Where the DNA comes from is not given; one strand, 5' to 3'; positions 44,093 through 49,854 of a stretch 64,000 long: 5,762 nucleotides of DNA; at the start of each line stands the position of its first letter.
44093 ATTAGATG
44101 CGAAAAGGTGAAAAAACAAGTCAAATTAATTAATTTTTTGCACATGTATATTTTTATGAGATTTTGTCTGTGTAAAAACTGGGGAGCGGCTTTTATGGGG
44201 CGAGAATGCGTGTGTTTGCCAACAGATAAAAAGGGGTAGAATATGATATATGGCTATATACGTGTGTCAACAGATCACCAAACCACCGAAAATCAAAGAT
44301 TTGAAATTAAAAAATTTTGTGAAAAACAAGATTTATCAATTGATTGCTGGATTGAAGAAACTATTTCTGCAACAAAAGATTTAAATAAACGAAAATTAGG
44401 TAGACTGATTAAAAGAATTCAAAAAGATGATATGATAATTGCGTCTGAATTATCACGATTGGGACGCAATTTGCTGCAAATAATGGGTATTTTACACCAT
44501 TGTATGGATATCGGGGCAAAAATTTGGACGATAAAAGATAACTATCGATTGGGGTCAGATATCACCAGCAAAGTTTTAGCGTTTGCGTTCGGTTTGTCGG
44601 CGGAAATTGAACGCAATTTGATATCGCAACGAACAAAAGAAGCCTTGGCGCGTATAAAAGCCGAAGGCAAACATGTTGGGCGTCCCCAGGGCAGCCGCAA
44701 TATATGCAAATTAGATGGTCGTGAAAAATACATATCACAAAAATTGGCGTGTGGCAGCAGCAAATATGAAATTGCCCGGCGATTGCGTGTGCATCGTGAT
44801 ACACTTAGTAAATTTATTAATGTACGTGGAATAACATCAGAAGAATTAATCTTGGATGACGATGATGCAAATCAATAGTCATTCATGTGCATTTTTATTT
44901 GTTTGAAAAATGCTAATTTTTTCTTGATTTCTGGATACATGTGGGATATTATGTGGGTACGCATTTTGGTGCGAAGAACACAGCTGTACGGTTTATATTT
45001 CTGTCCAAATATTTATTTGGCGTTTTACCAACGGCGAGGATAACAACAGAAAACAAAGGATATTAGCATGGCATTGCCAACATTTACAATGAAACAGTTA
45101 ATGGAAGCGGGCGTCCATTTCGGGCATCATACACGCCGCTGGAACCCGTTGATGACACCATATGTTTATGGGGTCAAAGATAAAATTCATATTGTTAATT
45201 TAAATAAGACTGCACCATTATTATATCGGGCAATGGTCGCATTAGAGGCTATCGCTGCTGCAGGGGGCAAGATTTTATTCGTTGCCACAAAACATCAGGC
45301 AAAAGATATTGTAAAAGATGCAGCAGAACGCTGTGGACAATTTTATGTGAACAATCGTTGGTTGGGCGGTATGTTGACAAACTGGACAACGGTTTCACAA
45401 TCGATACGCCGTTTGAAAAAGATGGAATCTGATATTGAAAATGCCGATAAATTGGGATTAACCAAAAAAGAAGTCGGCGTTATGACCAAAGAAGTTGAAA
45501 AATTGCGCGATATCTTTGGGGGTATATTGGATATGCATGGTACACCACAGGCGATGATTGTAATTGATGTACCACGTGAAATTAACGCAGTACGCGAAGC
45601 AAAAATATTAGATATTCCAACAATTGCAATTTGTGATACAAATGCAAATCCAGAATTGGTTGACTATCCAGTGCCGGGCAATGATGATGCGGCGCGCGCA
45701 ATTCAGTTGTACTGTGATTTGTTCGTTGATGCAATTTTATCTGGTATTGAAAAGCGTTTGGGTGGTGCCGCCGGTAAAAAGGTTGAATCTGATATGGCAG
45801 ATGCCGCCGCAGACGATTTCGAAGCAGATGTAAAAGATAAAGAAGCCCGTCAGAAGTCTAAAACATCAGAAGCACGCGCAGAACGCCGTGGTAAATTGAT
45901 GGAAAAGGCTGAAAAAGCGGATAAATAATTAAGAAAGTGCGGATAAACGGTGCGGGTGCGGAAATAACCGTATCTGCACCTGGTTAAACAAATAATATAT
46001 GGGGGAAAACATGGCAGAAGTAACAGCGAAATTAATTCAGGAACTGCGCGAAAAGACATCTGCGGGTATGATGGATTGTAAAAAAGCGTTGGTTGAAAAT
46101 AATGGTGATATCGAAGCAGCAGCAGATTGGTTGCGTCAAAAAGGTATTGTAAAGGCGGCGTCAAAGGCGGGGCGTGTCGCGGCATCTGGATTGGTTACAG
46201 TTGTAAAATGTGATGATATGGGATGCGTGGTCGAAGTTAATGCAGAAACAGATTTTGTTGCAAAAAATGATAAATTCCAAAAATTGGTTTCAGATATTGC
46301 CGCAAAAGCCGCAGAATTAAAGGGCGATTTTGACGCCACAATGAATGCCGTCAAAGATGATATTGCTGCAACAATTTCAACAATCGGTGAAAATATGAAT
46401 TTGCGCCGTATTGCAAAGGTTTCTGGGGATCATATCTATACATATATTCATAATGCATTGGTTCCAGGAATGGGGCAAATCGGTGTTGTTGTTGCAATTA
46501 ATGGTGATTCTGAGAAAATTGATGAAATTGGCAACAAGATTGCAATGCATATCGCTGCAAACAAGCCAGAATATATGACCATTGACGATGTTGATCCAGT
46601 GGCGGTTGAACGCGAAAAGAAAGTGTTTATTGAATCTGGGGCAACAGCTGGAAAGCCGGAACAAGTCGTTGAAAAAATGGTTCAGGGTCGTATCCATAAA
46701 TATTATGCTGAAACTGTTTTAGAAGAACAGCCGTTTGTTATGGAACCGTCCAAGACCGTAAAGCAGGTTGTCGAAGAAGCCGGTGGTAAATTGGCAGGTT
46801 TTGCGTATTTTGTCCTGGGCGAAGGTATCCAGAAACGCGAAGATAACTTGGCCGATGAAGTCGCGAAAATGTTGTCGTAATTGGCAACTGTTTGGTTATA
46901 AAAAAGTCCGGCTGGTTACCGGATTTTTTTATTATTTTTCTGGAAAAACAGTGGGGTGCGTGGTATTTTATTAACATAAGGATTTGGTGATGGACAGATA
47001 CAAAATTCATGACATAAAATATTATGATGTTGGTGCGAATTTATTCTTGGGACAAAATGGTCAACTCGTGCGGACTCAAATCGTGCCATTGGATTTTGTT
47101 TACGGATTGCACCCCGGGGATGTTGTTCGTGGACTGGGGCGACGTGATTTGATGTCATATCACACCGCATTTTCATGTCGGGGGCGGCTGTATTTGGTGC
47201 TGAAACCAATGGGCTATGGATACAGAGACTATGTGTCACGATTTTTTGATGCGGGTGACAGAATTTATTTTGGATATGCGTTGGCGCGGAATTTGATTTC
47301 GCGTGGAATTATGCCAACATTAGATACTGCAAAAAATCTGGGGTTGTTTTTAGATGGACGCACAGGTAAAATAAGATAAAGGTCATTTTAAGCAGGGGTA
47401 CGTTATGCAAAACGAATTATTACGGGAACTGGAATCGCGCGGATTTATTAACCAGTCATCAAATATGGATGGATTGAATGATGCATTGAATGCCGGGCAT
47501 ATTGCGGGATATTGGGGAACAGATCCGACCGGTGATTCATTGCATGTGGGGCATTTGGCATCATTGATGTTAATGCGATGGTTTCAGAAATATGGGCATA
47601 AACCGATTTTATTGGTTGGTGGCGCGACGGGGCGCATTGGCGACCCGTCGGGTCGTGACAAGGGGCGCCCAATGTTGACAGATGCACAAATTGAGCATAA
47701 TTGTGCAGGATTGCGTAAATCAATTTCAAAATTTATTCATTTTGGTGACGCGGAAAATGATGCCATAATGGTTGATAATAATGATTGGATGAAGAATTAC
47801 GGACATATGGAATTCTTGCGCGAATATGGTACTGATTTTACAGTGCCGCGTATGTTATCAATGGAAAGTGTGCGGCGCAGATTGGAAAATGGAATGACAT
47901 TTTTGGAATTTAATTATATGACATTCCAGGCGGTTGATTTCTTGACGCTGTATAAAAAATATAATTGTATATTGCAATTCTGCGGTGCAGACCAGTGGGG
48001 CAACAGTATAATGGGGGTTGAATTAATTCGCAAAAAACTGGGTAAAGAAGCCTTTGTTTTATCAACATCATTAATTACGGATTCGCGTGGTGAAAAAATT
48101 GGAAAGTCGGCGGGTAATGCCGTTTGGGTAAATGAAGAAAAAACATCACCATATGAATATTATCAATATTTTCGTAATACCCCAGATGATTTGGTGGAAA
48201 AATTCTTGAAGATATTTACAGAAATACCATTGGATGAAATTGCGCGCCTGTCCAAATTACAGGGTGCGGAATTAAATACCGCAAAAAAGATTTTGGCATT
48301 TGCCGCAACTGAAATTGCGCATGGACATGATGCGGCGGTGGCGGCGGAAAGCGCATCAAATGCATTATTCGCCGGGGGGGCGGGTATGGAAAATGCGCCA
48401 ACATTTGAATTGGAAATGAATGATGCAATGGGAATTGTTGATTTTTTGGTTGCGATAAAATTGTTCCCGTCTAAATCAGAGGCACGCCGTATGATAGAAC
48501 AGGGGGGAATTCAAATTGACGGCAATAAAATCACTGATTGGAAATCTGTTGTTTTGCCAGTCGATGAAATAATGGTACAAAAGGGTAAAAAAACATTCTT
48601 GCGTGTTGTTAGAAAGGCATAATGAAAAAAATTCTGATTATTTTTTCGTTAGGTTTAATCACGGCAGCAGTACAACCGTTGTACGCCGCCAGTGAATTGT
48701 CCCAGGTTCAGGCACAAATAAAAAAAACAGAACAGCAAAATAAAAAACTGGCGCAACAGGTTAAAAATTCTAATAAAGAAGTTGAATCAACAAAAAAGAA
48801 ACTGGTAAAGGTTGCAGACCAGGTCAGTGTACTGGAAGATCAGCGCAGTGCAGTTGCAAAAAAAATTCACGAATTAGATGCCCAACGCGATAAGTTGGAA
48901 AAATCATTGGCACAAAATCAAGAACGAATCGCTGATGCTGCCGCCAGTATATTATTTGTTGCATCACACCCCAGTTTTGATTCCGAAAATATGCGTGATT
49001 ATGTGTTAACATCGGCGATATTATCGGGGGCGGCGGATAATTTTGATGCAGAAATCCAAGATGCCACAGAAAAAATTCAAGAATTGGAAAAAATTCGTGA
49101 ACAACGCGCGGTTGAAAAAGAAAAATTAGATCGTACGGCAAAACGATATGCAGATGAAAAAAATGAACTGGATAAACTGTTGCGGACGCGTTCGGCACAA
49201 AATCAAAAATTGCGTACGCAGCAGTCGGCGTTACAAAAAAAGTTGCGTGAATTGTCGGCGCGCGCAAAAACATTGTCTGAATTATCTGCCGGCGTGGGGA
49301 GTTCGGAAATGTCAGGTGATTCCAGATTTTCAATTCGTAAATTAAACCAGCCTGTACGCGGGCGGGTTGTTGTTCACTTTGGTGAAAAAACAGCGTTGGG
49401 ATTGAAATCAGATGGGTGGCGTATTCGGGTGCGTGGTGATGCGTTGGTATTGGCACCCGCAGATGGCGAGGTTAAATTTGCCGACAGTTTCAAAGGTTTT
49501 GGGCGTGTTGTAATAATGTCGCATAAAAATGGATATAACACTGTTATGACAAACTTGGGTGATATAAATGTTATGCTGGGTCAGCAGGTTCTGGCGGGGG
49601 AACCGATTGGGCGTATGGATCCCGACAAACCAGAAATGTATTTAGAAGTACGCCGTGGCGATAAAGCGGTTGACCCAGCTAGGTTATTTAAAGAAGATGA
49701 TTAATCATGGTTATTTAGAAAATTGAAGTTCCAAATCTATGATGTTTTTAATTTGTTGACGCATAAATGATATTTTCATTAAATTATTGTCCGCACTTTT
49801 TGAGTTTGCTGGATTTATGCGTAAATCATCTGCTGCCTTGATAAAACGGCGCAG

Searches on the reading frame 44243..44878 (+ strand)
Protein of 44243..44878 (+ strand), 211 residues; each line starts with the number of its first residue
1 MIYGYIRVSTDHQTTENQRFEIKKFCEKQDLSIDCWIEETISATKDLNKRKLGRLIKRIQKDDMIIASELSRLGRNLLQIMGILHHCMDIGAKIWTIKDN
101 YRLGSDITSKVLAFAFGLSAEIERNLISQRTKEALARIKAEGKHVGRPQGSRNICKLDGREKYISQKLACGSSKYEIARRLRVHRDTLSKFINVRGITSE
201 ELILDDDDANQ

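Call 81: search_protein_families(library=pfam, proteins=[window:44243-44878:+], max_evalue=0.001)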
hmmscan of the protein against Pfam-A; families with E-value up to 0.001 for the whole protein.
window:44243-44878:+ (211 aa): 1 family
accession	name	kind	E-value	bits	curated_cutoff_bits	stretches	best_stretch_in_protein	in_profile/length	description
PF00239.26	Resolvase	-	3.6e-32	111.9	23.3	1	2-144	1-145/145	Resolvase, N terminal domain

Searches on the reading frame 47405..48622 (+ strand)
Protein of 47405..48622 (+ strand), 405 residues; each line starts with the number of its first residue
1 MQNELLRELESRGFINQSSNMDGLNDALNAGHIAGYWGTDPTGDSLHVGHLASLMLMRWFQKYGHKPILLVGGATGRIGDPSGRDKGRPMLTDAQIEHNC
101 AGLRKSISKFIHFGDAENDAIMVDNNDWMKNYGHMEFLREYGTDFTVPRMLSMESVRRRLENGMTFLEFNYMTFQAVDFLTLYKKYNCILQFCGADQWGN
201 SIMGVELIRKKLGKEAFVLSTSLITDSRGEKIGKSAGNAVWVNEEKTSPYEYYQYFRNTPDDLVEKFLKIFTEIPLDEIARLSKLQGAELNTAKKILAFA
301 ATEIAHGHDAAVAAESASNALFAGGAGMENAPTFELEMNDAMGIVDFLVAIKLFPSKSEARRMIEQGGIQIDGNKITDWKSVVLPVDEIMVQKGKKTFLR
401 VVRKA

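Call 81: search_protein_families(library=pfam, proteins=[window:47405-48622:+], max_evalue=0.001)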
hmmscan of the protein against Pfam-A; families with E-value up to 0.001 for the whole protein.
window:47405-48622:+ (405 aa): 3 families
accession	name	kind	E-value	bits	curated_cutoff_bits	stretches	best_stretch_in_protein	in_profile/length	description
PF00579.31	tRNA-synt_1b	-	4.2e-70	236.8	21.1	1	31-322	4-291/292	tRNA synthetases class I (W and Y)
PF22421.1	SYY_C-terminal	-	1.5e-13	50.9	27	1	327-399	5-81/83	Tyrosine--tRNA ligase SYY-like C-terminal domain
PF01479.30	S4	-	4.6e-09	36.3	22.8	1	342-388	1-47/48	S4 domain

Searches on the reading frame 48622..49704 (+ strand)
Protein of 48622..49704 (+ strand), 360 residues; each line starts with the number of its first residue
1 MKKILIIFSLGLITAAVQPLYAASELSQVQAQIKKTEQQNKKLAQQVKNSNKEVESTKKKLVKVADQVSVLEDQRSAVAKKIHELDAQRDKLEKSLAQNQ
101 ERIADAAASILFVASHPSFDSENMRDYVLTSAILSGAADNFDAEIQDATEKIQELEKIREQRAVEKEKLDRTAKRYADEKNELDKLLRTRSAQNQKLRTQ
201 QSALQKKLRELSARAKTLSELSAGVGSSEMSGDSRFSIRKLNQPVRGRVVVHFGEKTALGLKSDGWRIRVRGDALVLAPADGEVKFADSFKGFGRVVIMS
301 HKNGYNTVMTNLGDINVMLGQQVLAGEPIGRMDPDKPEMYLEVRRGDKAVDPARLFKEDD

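Call 81: search_protein_families(library=pfam, proteins=[window:48622-49704:+], max_evalue=0.001)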
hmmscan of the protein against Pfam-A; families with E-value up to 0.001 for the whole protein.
window:48622-49704:+ (360 aa): 6 families
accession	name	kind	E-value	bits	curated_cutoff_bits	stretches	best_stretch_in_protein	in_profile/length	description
PF01551.29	Peptidase_M23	-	3.1e-17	63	28.7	1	264-352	4-96/96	Peptidase family M23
PF11932.13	DUF3450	-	1.2e-06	28.5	32.6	1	25-105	31-111/241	Protein of unknown function (DUF3450)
PF06009.19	Laminin_II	-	7.1e-06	26.5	33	1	25-104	18-100/138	Laminin Domain II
PF19220.6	Rod_CreS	-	1.8e-05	24.4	100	1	24-222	34-222/359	Crescentin, rod domain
PF08614.16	ATG16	-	3.2e-05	24.6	33.7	0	26-104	69-147/200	Autophagy protein 16 (ATG16)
PF09789.14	CC149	-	0.00066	19.5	30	0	150-223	33-105/316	Coiled-coil domain-containing protein 149-A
